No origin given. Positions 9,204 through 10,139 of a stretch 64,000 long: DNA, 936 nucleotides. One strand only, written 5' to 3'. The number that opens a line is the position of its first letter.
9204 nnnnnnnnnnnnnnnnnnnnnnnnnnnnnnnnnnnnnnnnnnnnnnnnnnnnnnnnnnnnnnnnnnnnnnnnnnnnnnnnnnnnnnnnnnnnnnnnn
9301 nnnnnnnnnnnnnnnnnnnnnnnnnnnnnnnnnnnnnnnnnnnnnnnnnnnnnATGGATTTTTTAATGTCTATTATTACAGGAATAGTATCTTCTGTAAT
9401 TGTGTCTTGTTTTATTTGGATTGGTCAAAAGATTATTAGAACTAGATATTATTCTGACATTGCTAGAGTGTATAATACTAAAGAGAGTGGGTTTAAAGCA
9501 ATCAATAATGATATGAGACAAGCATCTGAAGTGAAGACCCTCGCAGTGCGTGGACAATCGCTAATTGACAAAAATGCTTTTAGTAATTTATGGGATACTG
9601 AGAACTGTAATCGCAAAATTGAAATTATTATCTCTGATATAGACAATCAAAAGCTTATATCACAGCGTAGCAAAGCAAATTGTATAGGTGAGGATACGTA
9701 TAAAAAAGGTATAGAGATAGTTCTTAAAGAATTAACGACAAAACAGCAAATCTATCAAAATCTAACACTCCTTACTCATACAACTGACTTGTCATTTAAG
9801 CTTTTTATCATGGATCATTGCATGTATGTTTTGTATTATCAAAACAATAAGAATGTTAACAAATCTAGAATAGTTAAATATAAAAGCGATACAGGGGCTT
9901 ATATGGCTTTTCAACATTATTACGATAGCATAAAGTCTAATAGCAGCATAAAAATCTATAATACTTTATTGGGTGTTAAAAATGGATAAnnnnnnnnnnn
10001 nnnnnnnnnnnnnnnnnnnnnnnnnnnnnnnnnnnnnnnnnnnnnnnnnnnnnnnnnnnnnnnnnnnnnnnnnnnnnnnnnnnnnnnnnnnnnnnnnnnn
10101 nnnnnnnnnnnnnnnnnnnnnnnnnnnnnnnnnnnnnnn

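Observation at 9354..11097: AT-rich two-gene island: TM-PLD-like protein translationally coupled to a PEP-utilising enzyme

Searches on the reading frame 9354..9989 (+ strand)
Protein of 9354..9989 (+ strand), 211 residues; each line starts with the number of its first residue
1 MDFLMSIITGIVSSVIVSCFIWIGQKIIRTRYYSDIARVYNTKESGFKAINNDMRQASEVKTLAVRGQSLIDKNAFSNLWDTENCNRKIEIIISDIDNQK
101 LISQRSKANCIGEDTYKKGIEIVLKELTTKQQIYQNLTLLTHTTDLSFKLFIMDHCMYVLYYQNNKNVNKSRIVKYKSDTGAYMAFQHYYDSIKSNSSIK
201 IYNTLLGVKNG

Call 4: search_protein_families(library=pfam, proteins=[window:9354-9989:+], max_evalue=1)
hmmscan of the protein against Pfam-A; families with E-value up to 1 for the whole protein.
window:9354-9989:+ (211 aa): 2 families
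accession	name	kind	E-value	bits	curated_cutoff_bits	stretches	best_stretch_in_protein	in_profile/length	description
PF08350.17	FilR1_middle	-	0.0042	17.6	27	1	134-173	69-107/128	Methanogenesis regulatory protein FilR1, middle domain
PF14529.12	Exo_endo_phos_2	-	0.035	14.4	27.4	1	36-125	3-93/117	Endonuclease-reverse transcriptase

Call 5: search_protein_families(library=padloc, proteins=[window:9354-9989:+], max_evalue=1)
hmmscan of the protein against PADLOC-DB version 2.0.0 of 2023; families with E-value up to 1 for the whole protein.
window:9354-9989:+ (211 aa): 0 families

Call 6: search_protein_families(library=ncbifam, proteins=[window:9354-9989:+], max_evalue=1)
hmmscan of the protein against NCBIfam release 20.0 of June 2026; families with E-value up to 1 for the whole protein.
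window:9354-9989:+ (211 aa): 1 family
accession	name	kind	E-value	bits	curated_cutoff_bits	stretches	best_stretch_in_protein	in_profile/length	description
NF041432.1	MchS3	subfamily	0.032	14.7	100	1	23-103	15-94/105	MchS3 family protein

Call 7: search_protein_families(library=phrogs, proteins=[window:9354-9989:+], max_evalue=1)
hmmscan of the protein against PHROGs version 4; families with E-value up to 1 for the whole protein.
window:9354-9989:+ (211 aa): 3 families
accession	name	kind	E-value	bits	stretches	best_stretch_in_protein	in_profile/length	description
phrog_26299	-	unknown function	0.021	15.7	1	141-164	15-38/62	-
phrog_8140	-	unknown function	0.14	13.4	1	1-29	1-29/82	-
phrog_21044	-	unknown function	0.18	12.9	1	1-36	1-36/80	-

Call 9: find_homologous_proteins(query=window:9354-9989:+)
Query window:9354-9989:+ (211 aa): 1 proteins with E <= 0.001 among 84 candidates.
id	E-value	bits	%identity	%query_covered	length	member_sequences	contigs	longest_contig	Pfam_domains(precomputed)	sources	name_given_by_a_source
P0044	1.3e-132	457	100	100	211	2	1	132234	-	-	-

Call 23: search_solved_structures(query=window:9354-9989:+, max_evalue=10, show_alignments=2)
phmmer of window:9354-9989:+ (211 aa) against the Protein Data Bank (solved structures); distinct sequences matched with E-value up to 10: 0.

Call 39: predict_structure(alignment_id=A1)
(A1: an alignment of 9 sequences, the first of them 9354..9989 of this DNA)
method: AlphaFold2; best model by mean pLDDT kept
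length: 211 residues; sequences in the alignment: 9
mean_pLDDT: 84.0   pTM: 0.73
mean pLDDT of the five models: 84.0, 82.4, 82.2, 81.4, 81.5
residues with pLDDT >= 90: 97; 70-90: 87; 50-70: 17; < 50: 10
segments of 3 or more residues with pLDDT < 50: 202-211
pLDDT, mean of each block of 10 residues (from residue 1): 79 85 73 78 89 93 91 86 85 92 87 92 92 90 92 95 64 88 93 86 39 32
secondary structure, 60 per line:
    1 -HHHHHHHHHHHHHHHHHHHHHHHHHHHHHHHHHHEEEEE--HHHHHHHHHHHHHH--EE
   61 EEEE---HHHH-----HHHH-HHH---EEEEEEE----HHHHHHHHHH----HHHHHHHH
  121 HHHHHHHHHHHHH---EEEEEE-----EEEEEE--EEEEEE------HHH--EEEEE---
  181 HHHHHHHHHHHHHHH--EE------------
elements in order: H2-35 E36-40 H43-56 E59-64 H68-71 H77-80 E88-94 H99-108 H113-133 E137-142 E148-153 E156-161 E173-177 H181-195

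Call 43: fold_search(model_id=the predicted structure, library=pdb)
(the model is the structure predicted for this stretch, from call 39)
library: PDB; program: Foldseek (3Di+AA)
matches with E <= 10: 705; with E <= 0.001: 31
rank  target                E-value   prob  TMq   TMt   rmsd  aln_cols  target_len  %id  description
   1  5bpd_C                1.4e-06  1.00  0.48  0.40  12.3       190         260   13  Structure of TrmBL2, an archaeal chromatin protein, shows a novel mode of DNA binding. (released 2015-09-02)
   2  5bpi_D                3.8e-06  1.00  0.45  0.38  14.1       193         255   13  Structure of TrmBL2, an archaeal chromatin protein, shows a novel mode of DNA binding. (released 2015-09-02)
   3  5bpi_C                4.6e-06  1.00  0.50  0.42  13.6       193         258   11  Structure of TrmBL2, an archaeal chromatin protein, shows a novel mode of DNA binding. (released 2015-09-02)
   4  7clg_B                4.9e-06  1.00  0.46  0.14   5.6       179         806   11  Crystal structure of the ATP-dependent restriction endonuclease SauUSI (released 2021-01-20)
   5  5bpd_D                7.7e-06  1.00  0.48  0.40  12.1       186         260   14  Structure of TrmBL2, an archaeal chromatin protein, shows a novel mode of DNA binding. (released 2015-09-02)
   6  6ehi_B                1.8e-05  1.00  0.49  0.63   5.7       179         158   12  NucT from Helicobacter pylori (released 2018-01-17)
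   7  7clg_A                2.5e-05  1.00  0.45  0.13   5.7       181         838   13  Crystal structure of the ATP-dependent restriction endonuclease SauUSI (released 2021-01-20)
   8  6ehi_D                3.2e-05  1.00  0.50  0.63   5.8       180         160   11  NucT from Helicobacter pylori (released 2018-01-17)
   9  5box_A                5.3e-05  1.00  0.47  0.39   5.8       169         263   14  Structure of TrmBL2, an archaeal chromatin protein, shows a novel mode of DNA binding. (released 2015-09-02)
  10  6ehi_A                5.7e-05  1.00  0.49  0.63   5.7       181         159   12  NucT from Helicobacter pylori (released 2018-01-17)
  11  5bqt_A                6.1e-05  1.00  0.47  0.39  11.1       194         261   10  Structure of TrmBL2, an archaeal chromatin protein, shows a novel mode of DNA binding. 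(released 2015-09-02)
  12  5bpd_B                6.1e-05  1.00  0.46  0.38  11.5       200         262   10  Structure of TrmBL2, an archaeal chromatin protein, shows a novel mode of DNA binding. (released 2015-09-02)
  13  9fiz                  8.4e-05  1.00  0.43  0.27   5.4       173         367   11  Structure of the F13 protein (mutant A295E) of Vaccinia virus (released 2025-03-12)
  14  2f5t_X                1.0e-04  1.00  0.43  0.40   4.8       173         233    9  Crystal Structure of the sugar binding domain of the archaeal transcriptional regulator TrmB (released 2006-02-21)
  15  9qqv                  1.4e-04  1.00  0.40  0.25   7.0       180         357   10  Structure of the F13 protein of Vaccinia virus in complex with G243-1720 (released 2025-12-24)
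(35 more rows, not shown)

Call 50: search_protein_representatives(alignment_id=A1)
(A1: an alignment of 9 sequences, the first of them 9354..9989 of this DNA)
Query: 9 sequences, 206 profile positions. Proteins with E-value up to 0.001 (for the whole library): 465; up to 1e-10: 129; up to 1e-30: 15. The best 150 are listed.
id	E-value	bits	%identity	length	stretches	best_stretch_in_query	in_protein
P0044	1.0e-78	280.0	-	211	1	3-199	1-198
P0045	1.1e-72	260.4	-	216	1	3-205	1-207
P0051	1.4e-71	256.8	-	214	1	3-203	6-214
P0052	3.3e-70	252.3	-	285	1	3-205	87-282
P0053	1.4e-59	217.6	-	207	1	4-203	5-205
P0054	1.0e-58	214.7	-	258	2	4-195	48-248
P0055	1.2e-53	198.2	-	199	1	9-196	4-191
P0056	2.1e-49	184.3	-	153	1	56-201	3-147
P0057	2.0e-46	174.6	-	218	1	5-200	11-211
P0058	6.6e-45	169.6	-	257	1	13-204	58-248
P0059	3.2e-44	167.4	-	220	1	4-200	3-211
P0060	7.7e-44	166.1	-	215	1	3-202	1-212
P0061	1.0e-33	133.1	-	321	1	40-200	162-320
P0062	3.0e-31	125.0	-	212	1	4-198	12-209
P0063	3.2e-31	124.9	-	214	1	3-199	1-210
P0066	3.5e-28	115.0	-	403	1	40-199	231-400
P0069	3.0e-25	105.4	-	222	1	4-200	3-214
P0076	1.2e-22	97.0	-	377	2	7-198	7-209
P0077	2.5e-22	95.9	-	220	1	4-200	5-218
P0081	7.2e-21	91.1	-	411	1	36-198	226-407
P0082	1.1e-20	90.5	-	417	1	37-202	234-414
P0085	2.4e-19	86.1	-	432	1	28-201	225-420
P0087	9.2e-19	84.2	-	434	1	44-202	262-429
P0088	9.7e-19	84.1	-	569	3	36-192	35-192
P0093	6.7e-18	81.4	-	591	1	38-198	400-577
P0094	7.0e-18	81.3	-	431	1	40-199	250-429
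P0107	3.2e-16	75.9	-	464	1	57-199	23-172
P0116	1.3e-15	74.0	-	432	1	58-198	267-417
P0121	2.7e-15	72.9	-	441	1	35-201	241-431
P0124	3.8e-15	72.4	-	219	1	3-199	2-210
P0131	8.5e-15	71.3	-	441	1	37-200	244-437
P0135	1.6e-14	70.3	-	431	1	24-199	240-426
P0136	1.8e-14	70.2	-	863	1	29-200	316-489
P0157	1.4e-12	64.0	-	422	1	3-195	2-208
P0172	2.3e-11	60.1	-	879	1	38-194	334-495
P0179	1.1e-10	57.8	-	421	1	3-196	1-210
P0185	2.7e-10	56.6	-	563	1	36-199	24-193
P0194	3.7e-10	56.1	-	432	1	6-199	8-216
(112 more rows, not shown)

Call 52: search_protein_families(library=pfam, alignment_id=A3, max_evalue=0.001)
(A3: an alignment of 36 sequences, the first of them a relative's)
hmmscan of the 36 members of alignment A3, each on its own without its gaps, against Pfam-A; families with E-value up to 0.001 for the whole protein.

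A. member 1, P0066 (403 aa): 1 family
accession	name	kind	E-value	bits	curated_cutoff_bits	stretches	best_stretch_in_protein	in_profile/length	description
PF13271.11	DUF4062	-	3.9e-07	30.6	24.7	1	11-110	1-79/82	Domain of unknown function (DUF4062)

B. families by the number of members that match (of 36 scanned): 17 families
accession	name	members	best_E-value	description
PF13271.11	DUF4062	14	2.5e-21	Domain of unknown function (DUF4062)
PF13676.11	TIR_2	4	1.4e-24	TIR domain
PF10137.14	CAP12-PCTIR_TIR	3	1.2e-26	CAP12/Pycsar effector protein, TIR domain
PF04055.27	Radical_SAM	3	4.7e-16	Radical SAM superfamily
PF00149.33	Metallophos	3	5.9e-15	Calcineurin-like phosphoesterase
PF13353.11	Fer4_12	3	3.2e-06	4Fe-4S single cluster domain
PF00581.25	Rhodanese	1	6.6e-27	Rhodanese-like domain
PF01582.25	TIR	1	5.7e-08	TIR domain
PF00625.27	Guanylate_kin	1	3.6e-07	Guanylate kinase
PF01928.26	CYTH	1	4e-07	CYTH domain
PF19319.4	DUF5919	1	1.5e-05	Domain of unknown function (DUF5919)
PF08937.16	ThsB_TIR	1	6.5e-05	Thoeris protein ThsB, TIR-like domain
PF13191.12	AAA_16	1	0.00016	AAA ATPase domain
PF25199.1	nSTAND_NTPase5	1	0.00016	Novel STAND NTPase 5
PF12850.12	Metallophos_2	1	0.0004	Calcineurin-like phosphoesterase superfamily domain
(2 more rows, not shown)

Call 55: find_related_loci(query=A4, collection=genome_contigs, flank=8000)
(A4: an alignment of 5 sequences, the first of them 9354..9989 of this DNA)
Query A4 (211 aa) in genome_contigs; peptide patterns used: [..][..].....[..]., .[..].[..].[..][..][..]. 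(x = any residue, [..] = any of these).
23 stretches matched a pattern, but none encodes a relative of the query by tblastn (E <= 1e-3).

Call 62: find_homologous_proteins(query=A6, max_evalue=0.00001)
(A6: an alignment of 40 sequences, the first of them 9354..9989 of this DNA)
Query A6 (40 sequences) (211 aa, profile of the alignment): 4 proteins with E <= 0.00001 among 2139 candidates.
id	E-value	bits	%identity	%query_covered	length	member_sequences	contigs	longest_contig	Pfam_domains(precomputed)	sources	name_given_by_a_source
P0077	1.2e-58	216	21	91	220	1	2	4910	-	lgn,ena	-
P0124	1.8e-57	212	13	90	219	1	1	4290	-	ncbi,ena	-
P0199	7.0e-54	201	14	51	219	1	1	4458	-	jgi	-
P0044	2.6e-53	199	100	100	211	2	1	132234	-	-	-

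Call 63: find_encoding_contigs(protein=P0124, flank=5000, max_places=3)
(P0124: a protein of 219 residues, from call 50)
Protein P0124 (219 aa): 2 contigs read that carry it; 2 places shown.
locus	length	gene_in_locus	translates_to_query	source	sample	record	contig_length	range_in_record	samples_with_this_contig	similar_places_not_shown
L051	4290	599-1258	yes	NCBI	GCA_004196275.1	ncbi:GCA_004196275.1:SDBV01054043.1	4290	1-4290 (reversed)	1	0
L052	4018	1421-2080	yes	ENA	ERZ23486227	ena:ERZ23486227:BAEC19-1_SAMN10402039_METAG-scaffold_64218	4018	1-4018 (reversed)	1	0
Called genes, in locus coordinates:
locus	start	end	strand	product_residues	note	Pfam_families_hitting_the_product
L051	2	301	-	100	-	?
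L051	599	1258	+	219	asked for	-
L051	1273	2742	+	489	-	PF00702:Hydrolase, PF13419:HAD_2, PF13242:Hydrolase_like, PF00483:NTP_transferase, PF12804:NTP_transf_3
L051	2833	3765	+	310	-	PF04055:Radical_SAM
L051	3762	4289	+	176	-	?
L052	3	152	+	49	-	?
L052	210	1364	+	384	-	-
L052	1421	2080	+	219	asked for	-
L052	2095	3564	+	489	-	PF00702:Hydrolase, PF13419:HAD_2, PF13242:Hydrolase_like, PF00483:NTP_transferase, PF12804:NTP_transf_3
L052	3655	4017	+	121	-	?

Call 64: find_encoding_contigs(protein=P0077, flank=5000, max_places=3)
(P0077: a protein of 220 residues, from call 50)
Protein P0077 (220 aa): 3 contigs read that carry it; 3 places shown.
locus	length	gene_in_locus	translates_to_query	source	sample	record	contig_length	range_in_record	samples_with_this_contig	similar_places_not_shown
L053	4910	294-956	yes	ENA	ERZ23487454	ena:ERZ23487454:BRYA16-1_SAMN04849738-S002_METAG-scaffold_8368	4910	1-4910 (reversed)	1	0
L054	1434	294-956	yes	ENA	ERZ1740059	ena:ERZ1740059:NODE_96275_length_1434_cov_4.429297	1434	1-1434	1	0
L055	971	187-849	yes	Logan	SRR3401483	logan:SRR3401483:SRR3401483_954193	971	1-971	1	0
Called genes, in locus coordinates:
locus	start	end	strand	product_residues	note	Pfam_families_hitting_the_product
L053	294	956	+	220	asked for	-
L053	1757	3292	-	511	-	-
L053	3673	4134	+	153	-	-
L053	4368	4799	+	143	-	-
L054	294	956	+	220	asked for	-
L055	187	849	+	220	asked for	-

Call 65: find_encoding_contigs(protein=P0069, flank=5000, max_places=4)
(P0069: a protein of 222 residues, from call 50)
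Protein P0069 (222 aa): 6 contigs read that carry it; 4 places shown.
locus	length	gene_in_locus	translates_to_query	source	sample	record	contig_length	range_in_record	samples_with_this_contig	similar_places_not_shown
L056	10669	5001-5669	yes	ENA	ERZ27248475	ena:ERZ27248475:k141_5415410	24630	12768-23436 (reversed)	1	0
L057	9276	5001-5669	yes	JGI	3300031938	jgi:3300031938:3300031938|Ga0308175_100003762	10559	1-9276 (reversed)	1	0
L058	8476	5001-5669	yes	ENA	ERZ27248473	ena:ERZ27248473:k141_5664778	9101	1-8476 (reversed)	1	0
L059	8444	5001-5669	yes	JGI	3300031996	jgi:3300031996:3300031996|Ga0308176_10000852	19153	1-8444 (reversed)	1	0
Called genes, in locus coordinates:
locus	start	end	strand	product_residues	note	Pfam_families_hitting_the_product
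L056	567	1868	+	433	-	PF01935:DUF87 (weak), PF10412:TrwB_AAD_bind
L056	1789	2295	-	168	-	-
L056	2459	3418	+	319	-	PF13814:Replic_Relax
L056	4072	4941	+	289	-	-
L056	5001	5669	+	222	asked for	-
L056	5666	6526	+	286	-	PF00581:Rhodanese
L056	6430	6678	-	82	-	-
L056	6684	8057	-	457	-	PF00899:ThiF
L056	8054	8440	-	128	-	-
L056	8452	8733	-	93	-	PF14452:Multi_ubiq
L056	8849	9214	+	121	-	-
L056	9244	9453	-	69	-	-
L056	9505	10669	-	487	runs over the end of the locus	-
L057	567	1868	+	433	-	PF01935:DUF87 (weak), PF10412:TrwB_AAD_bind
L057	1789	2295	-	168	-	-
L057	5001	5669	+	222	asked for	-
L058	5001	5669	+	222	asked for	-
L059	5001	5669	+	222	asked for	-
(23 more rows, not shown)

Call 80: search_dna_similar(query=window:9354-9989:+, collection=plasmids, mode=protein, max_evalue=0.001, max_rows=15)
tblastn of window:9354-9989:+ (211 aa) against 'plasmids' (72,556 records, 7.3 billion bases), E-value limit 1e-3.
No match.

Call 81: search_protein_families(library=pfam, proteins=[P0088, P0093, P0107, P0136, P0172, P0185, P0157, P0179, P0194, P0076], max_evalue=0.01)
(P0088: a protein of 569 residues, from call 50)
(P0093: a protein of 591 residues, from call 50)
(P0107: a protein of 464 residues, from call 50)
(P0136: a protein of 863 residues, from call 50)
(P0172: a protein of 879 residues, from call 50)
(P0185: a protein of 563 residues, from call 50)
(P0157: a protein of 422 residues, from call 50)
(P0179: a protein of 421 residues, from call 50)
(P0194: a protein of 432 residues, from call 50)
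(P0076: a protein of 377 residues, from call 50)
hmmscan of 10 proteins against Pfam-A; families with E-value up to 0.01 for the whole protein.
P0088 (569 aa): 1 family
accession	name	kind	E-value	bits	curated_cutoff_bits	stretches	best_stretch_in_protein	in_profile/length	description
PF08350.17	FilR1_middle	-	0.008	16.7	27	0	136-166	70-100/128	Methanogenesis regulatory protein FilR1, middle domain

P0093 (591 aa): 2 families
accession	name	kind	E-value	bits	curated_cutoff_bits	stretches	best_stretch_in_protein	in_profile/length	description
PF00149.33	Metallophos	-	5.9e-15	56.6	21.5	1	5-259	2-191/191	Calcineurin-like phosphoesterase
PF12850.12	Metallophos_2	-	0.0004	20.9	27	0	5-100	2-60/154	Calcineurin-like phosphoesterase superfamily domain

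P0107 (464 aa): 2 families
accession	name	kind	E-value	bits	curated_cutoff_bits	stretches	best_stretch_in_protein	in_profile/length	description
PF00581.25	Rhodanese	-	6.6e-27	94.4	22.2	2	189-311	1-100/102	Rhodanese-like domain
PF24966.2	Ig_TR130_2nd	-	0.0037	18.3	23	0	90-153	35-94/95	TR130 second Ig-like domain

P0136 (863 aa): 4 families
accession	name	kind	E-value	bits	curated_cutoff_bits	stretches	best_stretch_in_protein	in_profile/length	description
PF04055.27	Radical_SAM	-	5.8e-14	53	29.5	1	514-673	1-152/166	Radical SAM superfamily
PF00149.33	Metallophos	-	1.3e-10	42.5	21.5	1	1-225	1-190/191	Calcineurin-like phosphoesterase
PF13353.11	Fer4_12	-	3.2e-06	27.9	22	1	517-616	12-101/137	4Fe-4S single cluster domain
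PF12850.12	Metallophos_2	-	0.0057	17.1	27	0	1-88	1-66/154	Calcineurin-like phosphoesterase superfamily domain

P0172 (879 aa): 4 families
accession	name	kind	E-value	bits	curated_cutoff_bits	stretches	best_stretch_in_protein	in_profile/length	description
PF04055.27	Radical_SAM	-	4.7e-16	59.8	29.5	1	527-694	3-163/166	Radical SAM superfamily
PF00149.33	Metallophos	-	1.3e-13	52.2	21.5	1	2-225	2-190/191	Calcineurin-like phosphoesterase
PF13353.11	Fer4_12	-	9.2e-05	23.2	22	1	529-632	13-109/137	4Fe-4S single cluster domain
PF12850.12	Metallophos_2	-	0.0018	18.7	27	0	1-227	1-120/154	Calcineurin-like phosphoesterase superfamily domain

P0185 (563 aa): 2 families
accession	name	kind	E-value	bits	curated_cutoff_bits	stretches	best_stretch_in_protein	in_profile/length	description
PF04055.27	Radical_SAM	-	1.4e-14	55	29.5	1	223-392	1-165/166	Radical SAM superfamily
PF13353.11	Fer4_12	-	0.00094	19.9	22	1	226-320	12-103/137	4Fe-4S single cluster domain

P0157 (422 aa): 11 families
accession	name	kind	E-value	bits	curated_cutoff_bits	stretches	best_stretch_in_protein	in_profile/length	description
PF00625.27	Guanylate_kin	-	3.6e-07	30.5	25.2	1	238-413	5-180/182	Guanylate kinase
PF13191.12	AAA_16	-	0.00016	22.7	32.6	1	232-262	21-51/167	AAA ATPase domain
PF25199.1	nSTAND_NTPase5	-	0.00016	21.9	34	1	224-262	25-67/145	Novel STAND NTPase 5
PF13238.12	AAA_18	-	0.0005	21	29.4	1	238-362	1-112/128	AAA domain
PF05729.18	NACHT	-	0.00096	19.5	26.7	0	238-260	3-25/167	NACHT domain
PF13401.12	AAA_22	-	0.0015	19.3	27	1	234-258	4-28/130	AAA domain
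PF00005.33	ABC_tran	-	0.0024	18.9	25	1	226-258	3-34/137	ABC transporter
PF03193.22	RsgA_GTPase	-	0.0029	17.9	30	1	218-259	91-130/174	RsgA GTPase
PF03215.21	Rad17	-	0.0036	17.7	23.8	0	235-281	45-92/186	Rad17 P-loop domain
PF00437.27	T2SSE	-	0.0037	16.4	24.9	1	229-261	136-168/370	Type II/IV secretion system protein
PF00931.28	NB-ARC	-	0.0044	16.7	23.5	1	226-258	11-41/248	NB-ARC domain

P0179 (421 aa): 2 families
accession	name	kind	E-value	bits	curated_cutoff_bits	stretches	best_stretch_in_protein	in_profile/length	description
PF01928.26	CYTH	-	4e-07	30.5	23.2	1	223-404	2-175/179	CYTH domain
PF19319.4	DUF5919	-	0.0017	18.6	23.5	0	104-169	29-97/161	Domain of unknown function (DUF5919)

P0194 (432 aa): 2 families
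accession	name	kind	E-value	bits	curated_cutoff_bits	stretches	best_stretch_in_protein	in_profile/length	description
PF19319.4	DUF5919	-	1.5e-05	25.3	23.5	1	100-198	22-128/161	Domain of unknown function (DUF5919)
PF01928.26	CYTH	-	0.0099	16.2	23.2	0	233-338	2-110/179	CYTH domain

P0076 (377 aa): 0 families

Call 82: search_dna_similar(query=P0066, collection=plasmids, mode=protein, max_evalue=0.00001, max_rows=20)
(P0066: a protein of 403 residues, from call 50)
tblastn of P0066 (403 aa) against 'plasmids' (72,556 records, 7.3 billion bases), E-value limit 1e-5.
No match.

Call 83: list_cluster_members(proteins=[P0066, P0081, P0082, P0085, P0087, P0094, P0116, P0121, P0131, P0135])
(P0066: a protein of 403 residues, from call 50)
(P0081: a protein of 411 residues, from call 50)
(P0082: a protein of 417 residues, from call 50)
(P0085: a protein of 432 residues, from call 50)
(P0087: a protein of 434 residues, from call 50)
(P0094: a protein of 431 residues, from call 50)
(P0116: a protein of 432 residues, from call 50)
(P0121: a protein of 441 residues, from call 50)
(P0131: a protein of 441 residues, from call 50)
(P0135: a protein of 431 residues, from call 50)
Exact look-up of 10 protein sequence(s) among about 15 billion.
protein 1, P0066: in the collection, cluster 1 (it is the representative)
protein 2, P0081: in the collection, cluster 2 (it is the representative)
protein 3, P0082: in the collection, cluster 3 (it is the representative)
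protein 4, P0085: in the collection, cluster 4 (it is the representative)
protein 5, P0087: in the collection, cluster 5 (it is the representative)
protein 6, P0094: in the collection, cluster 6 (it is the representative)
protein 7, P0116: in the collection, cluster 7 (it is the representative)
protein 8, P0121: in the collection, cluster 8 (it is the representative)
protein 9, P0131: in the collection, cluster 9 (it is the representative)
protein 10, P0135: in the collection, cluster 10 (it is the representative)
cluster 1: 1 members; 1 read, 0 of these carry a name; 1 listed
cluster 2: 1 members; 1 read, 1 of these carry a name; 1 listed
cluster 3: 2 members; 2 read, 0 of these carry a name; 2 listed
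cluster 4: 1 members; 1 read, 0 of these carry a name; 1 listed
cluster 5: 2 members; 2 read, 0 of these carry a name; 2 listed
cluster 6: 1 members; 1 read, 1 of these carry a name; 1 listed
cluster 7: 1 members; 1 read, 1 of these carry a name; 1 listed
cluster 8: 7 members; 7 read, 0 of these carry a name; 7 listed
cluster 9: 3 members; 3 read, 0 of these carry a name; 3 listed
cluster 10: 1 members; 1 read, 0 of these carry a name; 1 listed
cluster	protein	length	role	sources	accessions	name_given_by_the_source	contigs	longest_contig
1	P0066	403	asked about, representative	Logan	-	-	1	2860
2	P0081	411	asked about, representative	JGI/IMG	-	hypothetical protein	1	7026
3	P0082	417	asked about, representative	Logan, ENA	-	-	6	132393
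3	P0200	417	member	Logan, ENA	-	-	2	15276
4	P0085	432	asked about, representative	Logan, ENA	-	-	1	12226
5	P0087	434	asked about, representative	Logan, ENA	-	-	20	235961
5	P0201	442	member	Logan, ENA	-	-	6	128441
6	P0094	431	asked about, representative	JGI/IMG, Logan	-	hypothetical protein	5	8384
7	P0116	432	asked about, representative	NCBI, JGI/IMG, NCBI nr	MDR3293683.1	MAG: DUF4062 domain-containing protein [Clostridiales bacterium] | hypothetical protein | DUF4062 domain-containing protein [Clostridiales bacterium]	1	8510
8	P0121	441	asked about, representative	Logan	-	-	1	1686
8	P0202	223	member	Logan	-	-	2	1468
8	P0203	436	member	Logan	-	-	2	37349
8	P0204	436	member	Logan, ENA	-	-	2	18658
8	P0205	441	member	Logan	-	-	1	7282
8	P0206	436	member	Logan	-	-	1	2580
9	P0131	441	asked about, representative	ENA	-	-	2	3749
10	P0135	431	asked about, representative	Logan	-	-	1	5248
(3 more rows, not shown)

Call 88: search_protein_families(library=padloc, proteins=[P0066], max_evalue=0.001)
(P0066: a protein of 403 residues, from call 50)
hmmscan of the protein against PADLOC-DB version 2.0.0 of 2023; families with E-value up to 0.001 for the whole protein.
P0066 (403 aa): 0 families

Call 89: search_protein_families(library=padloc, proteins=[P0185, P0136, P0172, P0093, P0157, P0179, P0107, P0116, L051:1273-2742:+, L051:2833-3765:+], max_evalue=0.001)
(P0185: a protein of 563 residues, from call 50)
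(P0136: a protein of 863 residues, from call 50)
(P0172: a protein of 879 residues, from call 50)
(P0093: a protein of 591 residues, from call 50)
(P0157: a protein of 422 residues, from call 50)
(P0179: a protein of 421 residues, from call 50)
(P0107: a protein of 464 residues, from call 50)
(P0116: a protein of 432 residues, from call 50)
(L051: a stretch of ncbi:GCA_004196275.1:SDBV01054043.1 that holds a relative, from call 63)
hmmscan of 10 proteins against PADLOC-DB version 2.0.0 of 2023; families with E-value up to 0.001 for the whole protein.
P0185 (563 aa): 2 families
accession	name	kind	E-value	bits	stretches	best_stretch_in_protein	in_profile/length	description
PDLC02903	pVip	-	5.2e-14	50.3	1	223-418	4-184/257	Viperins not associated with kinases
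PDLC02904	pVip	-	5.6e-11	40.5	1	222-409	4-178/262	Viperins associated with kinases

P0136 (863 aa): 3 families
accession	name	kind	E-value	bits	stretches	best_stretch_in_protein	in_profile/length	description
PDLC00736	Effector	-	6.3e-34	115.8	1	2-333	4-337/561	Endonuclease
PDLC05051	PDC-S60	-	1.4e-15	54.6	1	2-229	2-245/1027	-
PDLC02903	pVip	-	2.7e-15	54.5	1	514-704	4-176/257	Viperins not associated with kinases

P0172 (879 aa): 4 families
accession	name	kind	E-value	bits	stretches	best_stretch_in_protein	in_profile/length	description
PDLC00736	Effector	-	1.8e-25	87.9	1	2-290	4-292/561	Endonuclease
PDLC05051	PDC-S60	-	1.7e-14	50.9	2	10-92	10-96/1027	-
PDLC02903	pVip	-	3.8e-10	37.7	1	525-716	4-177/257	Viperins not associated with kinases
PDLC02904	pVip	-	1.6e-08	32.4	1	527-729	9-194/262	Viperins associated with kinases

P0093 (591 aa): 1 family
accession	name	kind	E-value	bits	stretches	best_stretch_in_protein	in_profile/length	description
PDLC00736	Effector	-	4.3e-09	33.8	1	7-223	6-213/561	Endonuclease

P0157 (422 aa): 2 families
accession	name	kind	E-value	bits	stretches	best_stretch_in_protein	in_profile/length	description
PDLC04140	mad8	-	2.3e-05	22.1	1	236-279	28-58/314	mads_8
PDLC04135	mad3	-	4.2e-05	21.2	1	225-256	14-43/374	mads_3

P0179 (421 aa): 0 families

P0107 (464 aa): 0 families

P0116 (432 aa): 0 families

L051:1273-2742:+ (489 aa): 0 families

L051:2833-3765:+ (310 aa): 2 families
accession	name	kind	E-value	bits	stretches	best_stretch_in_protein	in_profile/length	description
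PDLC02903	pVip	-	3.9e-12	44.2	1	1-147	12-154/257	Viperins not associated with kinases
PDLC02904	pVip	-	1.5e-09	35.7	1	2-147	16-158/262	Viperins associated with kinases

Call 114: search_protein_families(library=pfam, alignment_id=A6, max_evalue=0.01)
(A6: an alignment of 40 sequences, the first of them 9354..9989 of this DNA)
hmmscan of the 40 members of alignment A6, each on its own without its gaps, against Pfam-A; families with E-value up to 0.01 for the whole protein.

A. member 1, window:9354-9989:+ (211 aa): 1 family
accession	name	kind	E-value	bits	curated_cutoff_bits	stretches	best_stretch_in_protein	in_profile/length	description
PF08350.17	FilR1_middle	-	0.0042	17.6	27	1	134-173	69-107/128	Methanogenesis regulatory protein FilR1, middle domain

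B. families by the number of members that match (of 40 scanned): 2 families
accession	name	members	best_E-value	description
PF08350.17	FilR1_middle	6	0.00011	Methanogenesis regulatory protein FilR1, middle domain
PF03463.20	eRF1_1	1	0.0013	eRF1 domain 1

Call 115: search_dna_similar(query=window:9354-9989:+, collection=phages, mode=protein, max_evalue=0.01, max_rows=10)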
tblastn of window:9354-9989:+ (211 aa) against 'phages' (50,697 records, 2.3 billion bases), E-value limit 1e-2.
No match.
